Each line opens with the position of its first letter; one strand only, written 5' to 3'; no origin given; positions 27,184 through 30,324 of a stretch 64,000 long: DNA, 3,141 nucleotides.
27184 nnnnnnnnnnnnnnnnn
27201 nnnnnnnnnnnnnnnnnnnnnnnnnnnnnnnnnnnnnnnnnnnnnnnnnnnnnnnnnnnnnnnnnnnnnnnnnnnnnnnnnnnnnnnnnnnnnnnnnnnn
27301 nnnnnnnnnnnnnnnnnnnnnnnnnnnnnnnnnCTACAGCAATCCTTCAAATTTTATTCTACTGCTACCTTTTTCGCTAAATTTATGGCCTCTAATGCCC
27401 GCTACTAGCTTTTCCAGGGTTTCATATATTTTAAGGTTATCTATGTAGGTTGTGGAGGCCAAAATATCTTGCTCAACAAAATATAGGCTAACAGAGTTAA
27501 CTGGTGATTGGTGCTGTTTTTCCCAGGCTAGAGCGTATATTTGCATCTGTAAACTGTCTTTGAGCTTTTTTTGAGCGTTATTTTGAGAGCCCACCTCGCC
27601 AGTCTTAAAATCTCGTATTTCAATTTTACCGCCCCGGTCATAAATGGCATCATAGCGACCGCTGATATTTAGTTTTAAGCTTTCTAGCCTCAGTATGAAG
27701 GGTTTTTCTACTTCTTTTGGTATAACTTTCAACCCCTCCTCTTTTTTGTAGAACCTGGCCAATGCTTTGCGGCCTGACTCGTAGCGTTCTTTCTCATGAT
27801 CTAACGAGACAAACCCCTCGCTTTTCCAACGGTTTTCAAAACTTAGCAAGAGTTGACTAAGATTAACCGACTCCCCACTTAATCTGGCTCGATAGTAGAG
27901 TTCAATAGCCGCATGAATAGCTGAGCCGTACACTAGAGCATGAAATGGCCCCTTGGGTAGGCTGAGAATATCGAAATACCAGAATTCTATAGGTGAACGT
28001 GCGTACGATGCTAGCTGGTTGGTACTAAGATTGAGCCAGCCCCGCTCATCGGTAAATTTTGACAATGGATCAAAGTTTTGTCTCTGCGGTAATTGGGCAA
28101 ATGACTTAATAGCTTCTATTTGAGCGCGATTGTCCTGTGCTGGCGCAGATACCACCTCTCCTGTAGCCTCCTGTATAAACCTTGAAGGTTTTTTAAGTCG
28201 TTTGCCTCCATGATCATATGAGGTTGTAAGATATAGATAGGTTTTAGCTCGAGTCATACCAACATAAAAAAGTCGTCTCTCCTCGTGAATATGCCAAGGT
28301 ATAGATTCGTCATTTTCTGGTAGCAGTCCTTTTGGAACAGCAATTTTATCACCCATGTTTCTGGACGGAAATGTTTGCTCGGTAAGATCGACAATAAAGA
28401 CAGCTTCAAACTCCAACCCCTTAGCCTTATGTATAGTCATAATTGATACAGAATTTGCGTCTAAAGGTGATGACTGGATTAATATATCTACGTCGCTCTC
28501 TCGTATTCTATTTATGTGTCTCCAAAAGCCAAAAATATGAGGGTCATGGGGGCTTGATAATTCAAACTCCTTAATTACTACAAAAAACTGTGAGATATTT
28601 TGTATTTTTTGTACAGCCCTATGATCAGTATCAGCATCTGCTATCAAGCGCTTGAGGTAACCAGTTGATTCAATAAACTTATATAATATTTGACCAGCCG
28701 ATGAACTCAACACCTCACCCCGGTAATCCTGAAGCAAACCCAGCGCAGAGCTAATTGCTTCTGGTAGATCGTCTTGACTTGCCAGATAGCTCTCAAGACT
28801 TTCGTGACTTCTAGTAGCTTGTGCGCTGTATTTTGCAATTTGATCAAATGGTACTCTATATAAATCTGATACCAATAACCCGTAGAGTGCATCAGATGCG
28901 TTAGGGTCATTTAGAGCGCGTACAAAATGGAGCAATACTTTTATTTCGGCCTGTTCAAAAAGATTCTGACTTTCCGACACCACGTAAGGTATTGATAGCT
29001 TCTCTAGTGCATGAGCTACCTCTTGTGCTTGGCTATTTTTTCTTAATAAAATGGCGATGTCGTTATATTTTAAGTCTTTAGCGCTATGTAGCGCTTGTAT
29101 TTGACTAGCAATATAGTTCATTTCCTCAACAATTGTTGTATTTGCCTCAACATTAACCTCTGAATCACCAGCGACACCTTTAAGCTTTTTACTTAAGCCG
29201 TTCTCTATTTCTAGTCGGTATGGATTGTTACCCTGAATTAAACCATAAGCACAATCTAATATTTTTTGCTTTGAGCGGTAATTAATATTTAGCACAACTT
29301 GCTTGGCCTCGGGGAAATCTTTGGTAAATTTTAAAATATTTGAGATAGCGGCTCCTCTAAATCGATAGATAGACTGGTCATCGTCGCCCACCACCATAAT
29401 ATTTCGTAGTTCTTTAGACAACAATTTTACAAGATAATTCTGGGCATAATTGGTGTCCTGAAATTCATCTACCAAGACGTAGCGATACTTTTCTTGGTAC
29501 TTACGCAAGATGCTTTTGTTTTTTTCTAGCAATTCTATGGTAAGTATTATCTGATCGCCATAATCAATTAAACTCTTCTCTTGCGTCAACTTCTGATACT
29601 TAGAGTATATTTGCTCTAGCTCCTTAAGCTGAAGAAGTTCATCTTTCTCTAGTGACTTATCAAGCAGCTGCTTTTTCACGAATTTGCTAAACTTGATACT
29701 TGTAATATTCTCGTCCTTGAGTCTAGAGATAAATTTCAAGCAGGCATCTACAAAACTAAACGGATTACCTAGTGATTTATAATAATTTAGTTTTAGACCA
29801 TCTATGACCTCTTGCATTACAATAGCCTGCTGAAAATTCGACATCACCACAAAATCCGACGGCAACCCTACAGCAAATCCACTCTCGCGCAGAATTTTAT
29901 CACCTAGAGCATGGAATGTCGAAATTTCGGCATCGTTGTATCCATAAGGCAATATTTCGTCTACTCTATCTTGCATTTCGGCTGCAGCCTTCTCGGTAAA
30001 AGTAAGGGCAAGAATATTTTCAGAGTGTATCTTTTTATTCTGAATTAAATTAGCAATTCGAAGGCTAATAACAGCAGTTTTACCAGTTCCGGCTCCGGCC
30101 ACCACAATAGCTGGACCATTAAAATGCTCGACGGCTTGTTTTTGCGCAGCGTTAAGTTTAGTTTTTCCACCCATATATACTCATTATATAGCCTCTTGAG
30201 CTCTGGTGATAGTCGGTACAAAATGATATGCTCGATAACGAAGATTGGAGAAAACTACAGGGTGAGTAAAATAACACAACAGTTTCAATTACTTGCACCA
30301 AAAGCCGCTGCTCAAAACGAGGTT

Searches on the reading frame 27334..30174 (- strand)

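Call 68: search_protein_families(library=pfam, proteins=[window:27334-30174:-], max_evalue=0.001)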
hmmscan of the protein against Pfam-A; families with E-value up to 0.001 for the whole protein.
window:27334-30174:- (946 aa): 9 families
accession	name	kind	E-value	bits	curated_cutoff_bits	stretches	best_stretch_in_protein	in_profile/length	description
PF00580.27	UvrD-helicase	-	5.9e-78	262.7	23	1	7-288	1-271/271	UvrD/REP helicase N-terminal domain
PF13361.12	UvrD_C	-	3e-52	178.6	25.6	1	293-652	1-348/350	UvrD-like helicase C-terminal domain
PF13245.12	AAA_19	-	1e-24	87.6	25.1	1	11-273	1-134/134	AAA domain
PF12705.13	PDDEXK_1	-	4.4e-22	79.7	22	1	716-900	2-189/247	PD-(D/E)XK nuclease superfamily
PF13538.12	UvrD_C_2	-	1.2e-13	51.2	27.4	2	577-601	3-27/52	UvrD-like helicase C-terminal domain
PF13604.12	AAA_30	-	5.1e-08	33.3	27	1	6-71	1-66/191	AAA domain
PF01443.25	Viral_helicase1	-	2.5e-05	24.7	21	0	227-381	55-201/228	Viral superfamily 1 RNA helicase core domain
PF00270.35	DEAD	-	0.00012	22.3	26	0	9-77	2-71/167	DEAD/DEAH box helicase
PF04851.21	ResIII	-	0.00065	20.1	22.5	0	6-81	3-83/164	Type III restriction enzyme, res subunit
